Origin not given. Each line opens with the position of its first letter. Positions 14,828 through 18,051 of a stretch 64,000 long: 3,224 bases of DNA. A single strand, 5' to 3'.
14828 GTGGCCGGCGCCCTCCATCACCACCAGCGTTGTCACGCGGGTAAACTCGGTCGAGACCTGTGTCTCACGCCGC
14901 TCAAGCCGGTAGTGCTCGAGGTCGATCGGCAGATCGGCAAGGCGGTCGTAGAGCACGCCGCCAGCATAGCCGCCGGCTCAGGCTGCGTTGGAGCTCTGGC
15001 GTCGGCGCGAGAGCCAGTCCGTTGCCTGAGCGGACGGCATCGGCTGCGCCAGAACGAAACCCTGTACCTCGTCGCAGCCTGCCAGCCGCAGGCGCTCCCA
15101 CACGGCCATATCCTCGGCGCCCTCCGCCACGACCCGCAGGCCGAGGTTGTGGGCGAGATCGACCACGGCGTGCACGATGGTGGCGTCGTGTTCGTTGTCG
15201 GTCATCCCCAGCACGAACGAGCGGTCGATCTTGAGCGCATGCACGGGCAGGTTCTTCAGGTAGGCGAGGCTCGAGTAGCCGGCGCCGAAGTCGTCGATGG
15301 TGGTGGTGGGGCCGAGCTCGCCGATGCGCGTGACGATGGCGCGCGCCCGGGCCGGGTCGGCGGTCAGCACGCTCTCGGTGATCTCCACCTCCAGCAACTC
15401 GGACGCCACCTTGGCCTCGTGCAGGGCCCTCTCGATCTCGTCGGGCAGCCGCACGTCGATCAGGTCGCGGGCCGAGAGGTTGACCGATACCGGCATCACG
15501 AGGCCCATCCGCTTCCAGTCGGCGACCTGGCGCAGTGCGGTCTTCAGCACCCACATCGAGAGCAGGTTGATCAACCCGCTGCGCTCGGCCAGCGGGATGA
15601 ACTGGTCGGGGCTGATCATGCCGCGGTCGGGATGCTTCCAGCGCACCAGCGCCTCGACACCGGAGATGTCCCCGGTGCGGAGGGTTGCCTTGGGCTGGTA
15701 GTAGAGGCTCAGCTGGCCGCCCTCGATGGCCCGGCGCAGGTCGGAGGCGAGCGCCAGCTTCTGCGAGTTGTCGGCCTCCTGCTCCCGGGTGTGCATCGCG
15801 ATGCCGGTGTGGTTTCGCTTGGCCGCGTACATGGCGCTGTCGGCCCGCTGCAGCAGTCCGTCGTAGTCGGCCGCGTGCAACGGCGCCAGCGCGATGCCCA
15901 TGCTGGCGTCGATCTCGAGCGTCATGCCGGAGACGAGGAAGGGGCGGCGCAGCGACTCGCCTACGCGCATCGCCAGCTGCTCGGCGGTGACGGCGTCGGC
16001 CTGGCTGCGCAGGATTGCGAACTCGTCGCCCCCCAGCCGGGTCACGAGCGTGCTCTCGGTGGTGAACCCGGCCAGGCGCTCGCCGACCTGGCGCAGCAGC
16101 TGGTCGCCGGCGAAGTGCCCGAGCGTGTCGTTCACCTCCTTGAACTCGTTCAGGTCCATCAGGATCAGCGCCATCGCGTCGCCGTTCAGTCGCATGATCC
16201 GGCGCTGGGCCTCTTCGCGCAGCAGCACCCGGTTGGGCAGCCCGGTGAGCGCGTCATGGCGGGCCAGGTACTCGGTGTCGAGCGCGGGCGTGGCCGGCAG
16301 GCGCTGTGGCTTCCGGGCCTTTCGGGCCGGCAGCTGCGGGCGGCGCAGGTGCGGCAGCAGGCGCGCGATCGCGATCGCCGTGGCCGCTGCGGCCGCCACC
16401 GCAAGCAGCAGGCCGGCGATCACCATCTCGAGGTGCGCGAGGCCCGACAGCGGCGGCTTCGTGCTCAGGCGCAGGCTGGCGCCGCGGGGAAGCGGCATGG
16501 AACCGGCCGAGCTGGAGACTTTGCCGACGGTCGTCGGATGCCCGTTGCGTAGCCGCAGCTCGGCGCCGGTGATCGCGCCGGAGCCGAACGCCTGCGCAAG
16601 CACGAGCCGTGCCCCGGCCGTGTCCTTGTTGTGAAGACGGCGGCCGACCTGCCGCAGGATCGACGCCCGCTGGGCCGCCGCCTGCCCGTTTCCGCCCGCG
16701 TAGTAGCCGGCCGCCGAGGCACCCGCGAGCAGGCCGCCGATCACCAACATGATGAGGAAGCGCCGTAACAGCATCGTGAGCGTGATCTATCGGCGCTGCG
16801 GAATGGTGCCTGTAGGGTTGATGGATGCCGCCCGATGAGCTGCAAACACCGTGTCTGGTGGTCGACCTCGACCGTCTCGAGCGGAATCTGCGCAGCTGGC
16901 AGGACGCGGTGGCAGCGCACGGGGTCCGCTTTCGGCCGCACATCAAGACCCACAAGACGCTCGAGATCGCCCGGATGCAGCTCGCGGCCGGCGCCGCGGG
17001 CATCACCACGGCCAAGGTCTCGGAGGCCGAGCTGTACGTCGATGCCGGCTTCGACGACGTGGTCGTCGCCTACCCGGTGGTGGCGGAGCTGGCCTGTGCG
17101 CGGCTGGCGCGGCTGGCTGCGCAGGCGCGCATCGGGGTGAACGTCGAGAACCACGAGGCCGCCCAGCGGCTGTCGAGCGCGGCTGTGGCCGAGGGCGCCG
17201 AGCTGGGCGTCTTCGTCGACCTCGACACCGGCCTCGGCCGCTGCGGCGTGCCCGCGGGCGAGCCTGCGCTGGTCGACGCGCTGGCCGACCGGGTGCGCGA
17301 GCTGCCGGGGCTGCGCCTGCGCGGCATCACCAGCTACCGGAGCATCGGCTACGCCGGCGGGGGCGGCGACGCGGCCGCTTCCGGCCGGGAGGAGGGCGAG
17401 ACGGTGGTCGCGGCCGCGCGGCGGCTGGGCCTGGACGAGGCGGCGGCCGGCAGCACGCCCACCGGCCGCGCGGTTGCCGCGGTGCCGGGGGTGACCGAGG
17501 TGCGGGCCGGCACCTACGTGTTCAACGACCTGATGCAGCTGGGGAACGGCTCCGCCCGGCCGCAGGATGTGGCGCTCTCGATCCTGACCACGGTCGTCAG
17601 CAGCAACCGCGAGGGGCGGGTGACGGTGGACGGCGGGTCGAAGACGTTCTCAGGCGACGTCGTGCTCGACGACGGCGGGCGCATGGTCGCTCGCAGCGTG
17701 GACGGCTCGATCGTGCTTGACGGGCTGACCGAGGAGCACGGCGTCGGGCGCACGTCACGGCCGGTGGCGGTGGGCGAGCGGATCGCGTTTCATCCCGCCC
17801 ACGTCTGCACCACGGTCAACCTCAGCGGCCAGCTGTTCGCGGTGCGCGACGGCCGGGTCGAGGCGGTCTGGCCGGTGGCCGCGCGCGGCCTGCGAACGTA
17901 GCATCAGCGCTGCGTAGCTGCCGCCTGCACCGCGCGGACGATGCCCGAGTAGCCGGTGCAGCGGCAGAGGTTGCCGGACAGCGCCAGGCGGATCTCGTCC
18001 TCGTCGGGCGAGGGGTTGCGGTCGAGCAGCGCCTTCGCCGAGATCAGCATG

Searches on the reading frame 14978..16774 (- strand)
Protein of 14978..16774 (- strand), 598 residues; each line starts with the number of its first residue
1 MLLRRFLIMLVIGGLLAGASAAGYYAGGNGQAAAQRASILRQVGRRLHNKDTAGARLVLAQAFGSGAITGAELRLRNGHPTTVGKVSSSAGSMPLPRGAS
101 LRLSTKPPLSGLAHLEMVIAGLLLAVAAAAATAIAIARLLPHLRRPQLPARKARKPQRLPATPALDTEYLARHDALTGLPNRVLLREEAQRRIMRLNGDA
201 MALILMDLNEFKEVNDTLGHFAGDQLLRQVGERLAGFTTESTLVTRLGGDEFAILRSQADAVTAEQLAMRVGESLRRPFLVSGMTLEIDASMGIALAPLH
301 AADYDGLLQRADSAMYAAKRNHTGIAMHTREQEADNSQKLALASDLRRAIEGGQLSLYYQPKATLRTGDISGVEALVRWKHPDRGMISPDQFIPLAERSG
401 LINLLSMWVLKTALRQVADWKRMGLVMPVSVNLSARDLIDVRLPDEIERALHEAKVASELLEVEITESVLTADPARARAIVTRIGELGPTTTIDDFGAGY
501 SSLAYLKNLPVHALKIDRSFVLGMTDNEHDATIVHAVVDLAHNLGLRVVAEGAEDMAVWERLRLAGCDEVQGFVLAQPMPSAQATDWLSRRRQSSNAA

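Call 72: search_protein_families(library=pfam, proteins=[window:14978-16774:-], max_evalue=0.00001)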
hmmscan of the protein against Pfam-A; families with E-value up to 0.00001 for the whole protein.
window:14978-16774:- (598 aa): 2 families
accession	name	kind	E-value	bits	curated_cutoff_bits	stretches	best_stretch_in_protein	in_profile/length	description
PF00563.25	EAL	-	3.6e-71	239.7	31.3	1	345-578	3-236/236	EAL domain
PF00990.26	GGDEF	-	9.8e-39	133.1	23.8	1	171-322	1-158/161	Diguanylate cyclase, GGDEF domain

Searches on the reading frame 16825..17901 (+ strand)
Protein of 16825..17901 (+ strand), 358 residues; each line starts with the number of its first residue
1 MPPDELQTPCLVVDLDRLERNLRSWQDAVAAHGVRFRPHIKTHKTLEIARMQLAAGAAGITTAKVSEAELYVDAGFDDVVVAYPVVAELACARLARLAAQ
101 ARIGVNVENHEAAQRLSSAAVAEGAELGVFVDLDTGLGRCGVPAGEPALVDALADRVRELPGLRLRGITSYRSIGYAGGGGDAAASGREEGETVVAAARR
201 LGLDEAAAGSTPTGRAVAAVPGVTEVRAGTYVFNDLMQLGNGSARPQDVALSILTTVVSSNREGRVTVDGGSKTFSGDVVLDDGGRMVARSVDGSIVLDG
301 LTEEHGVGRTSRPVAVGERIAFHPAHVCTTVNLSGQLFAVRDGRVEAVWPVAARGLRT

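Call 73: search_protein_families(library=pfam, proteins=[window:16825-17901:+], max_evalue=0.00001)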
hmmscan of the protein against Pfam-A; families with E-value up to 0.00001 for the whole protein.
window:16825-17901:+ (358 aa): 2 families
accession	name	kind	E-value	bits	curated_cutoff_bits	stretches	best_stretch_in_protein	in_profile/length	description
PF01168.26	Ala_racemase_N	-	8e-23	81.7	24.1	1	13-233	1-216/220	Alanine racemase, N-terminal domain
PF14031.13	D-ser_dehydrat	-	2.3e-15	57.4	22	1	250-339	1-96/97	Putative serine dehydratase domain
